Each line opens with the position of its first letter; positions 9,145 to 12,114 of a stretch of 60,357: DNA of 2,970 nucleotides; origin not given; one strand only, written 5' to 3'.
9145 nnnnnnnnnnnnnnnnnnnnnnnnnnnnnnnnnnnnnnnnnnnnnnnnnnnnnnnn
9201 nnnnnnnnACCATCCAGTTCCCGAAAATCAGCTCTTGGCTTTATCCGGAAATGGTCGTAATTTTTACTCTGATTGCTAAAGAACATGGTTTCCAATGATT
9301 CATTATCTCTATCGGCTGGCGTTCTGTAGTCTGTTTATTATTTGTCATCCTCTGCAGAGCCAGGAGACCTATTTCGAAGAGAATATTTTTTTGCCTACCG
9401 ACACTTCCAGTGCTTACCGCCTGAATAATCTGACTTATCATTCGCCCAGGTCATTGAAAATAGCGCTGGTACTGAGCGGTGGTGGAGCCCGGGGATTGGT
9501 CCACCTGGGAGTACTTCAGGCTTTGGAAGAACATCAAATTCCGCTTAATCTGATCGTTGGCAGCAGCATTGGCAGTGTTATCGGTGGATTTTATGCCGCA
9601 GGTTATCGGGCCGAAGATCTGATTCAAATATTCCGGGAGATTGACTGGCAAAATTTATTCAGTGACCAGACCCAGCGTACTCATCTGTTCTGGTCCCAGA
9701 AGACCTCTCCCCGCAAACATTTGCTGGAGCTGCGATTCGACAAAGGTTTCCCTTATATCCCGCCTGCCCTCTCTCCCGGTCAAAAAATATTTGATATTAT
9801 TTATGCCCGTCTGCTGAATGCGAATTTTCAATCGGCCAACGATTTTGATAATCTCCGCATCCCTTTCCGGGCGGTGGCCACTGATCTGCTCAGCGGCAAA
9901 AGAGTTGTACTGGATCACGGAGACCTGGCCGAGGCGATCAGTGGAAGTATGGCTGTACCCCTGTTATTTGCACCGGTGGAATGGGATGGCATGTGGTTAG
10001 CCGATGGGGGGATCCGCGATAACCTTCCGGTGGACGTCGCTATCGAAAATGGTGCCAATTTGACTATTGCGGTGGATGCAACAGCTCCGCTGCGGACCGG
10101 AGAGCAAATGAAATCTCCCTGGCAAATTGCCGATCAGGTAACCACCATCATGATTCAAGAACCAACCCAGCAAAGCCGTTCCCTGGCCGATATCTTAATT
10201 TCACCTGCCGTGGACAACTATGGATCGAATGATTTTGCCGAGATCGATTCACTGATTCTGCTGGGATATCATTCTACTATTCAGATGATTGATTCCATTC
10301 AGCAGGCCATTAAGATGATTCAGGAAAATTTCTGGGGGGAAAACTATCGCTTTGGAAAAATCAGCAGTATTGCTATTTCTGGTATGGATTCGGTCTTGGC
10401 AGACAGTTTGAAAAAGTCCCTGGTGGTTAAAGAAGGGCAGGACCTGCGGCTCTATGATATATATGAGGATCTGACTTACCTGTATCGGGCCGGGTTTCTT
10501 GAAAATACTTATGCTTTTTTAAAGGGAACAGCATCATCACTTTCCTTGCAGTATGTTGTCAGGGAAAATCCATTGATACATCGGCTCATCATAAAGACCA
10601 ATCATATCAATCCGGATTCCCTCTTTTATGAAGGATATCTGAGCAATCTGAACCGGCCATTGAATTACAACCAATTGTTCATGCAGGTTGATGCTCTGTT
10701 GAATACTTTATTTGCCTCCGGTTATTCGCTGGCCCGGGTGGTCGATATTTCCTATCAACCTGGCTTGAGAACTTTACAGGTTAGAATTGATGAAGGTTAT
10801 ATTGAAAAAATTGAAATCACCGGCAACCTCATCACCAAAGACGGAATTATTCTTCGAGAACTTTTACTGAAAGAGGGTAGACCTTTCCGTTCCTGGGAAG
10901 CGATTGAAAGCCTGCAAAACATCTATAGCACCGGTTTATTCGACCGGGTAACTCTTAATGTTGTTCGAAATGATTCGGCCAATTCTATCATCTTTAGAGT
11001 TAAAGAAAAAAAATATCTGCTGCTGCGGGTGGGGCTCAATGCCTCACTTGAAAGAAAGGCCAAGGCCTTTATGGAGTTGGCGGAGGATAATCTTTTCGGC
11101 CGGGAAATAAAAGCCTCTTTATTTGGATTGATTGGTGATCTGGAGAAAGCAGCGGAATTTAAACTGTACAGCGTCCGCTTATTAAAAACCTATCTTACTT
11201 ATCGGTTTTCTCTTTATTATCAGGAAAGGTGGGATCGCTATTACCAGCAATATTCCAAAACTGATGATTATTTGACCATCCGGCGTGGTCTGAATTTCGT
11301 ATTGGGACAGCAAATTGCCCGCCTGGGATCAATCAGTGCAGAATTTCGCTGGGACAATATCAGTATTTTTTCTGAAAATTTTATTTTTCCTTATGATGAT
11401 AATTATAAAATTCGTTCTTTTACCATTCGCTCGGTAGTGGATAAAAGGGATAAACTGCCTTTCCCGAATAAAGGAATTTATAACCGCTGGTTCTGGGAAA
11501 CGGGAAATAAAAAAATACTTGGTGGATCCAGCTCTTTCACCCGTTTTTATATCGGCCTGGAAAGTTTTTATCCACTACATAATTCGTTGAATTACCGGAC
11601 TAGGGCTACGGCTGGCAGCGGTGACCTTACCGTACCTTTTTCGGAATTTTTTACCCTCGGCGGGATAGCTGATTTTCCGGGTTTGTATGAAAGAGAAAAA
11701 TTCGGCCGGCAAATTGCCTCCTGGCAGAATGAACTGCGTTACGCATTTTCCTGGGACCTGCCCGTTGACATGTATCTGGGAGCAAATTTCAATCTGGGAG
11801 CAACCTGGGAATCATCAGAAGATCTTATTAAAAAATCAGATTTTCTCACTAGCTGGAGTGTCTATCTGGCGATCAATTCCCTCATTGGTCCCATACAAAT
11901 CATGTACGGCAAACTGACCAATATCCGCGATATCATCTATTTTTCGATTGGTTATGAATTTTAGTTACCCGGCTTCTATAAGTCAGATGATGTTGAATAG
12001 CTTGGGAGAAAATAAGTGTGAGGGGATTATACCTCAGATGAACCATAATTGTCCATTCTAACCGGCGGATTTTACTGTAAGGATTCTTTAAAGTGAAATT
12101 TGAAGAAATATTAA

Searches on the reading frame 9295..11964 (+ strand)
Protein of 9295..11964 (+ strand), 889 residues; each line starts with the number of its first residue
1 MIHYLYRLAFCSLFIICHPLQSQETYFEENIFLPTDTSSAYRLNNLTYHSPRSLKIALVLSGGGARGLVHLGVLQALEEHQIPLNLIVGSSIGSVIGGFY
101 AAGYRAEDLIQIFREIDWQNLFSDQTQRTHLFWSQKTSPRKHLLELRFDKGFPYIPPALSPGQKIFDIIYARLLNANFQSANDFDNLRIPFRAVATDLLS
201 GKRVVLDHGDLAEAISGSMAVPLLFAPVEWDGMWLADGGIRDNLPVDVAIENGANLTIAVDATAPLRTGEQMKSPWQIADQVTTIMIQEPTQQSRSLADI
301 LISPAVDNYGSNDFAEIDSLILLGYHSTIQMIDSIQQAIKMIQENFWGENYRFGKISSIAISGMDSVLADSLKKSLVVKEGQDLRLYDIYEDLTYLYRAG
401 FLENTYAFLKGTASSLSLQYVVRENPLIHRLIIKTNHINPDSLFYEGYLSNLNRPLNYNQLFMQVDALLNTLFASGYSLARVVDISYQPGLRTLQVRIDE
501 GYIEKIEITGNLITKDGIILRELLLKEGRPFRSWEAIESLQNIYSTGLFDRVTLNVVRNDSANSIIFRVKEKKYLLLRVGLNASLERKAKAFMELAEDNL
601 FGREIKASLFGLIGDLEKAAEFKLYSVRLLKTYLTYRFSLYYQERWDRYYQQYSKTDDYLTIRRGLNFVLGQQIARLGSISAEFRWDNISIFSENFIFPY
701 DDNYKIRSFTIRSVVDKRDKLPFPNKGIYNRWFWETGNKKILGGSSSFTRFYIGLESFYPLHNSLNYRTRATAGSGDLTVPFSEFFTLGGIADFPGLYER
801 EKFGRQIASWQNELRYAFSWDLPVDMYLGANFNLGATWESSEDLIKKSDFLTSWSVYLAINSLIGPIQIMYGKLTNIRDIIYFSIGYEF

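Call 74: search_protein_families(library=pfam, proteins=[window:9295-11964:+], max_evalue=0.00001)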
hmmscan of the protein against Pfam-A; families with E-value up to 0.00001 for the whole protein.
window:9295-11964:+ (889 aa): 3 families
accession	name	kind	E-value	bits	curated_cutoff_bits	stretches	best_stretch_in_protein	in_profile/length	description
PF01734.28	Patatin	-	8.8e-33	114.6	27.7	1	58-250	1-191/191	Patatin-like phospholipase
PF01103.29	Omp85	-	2.8e-19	70.2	24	1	599-889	1-325/325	Omp85 superfamily domain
PF07244.20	POTRA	-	3.6e-15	56.9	21.3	1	502-572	2-79/79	Surface antigen variable number repeat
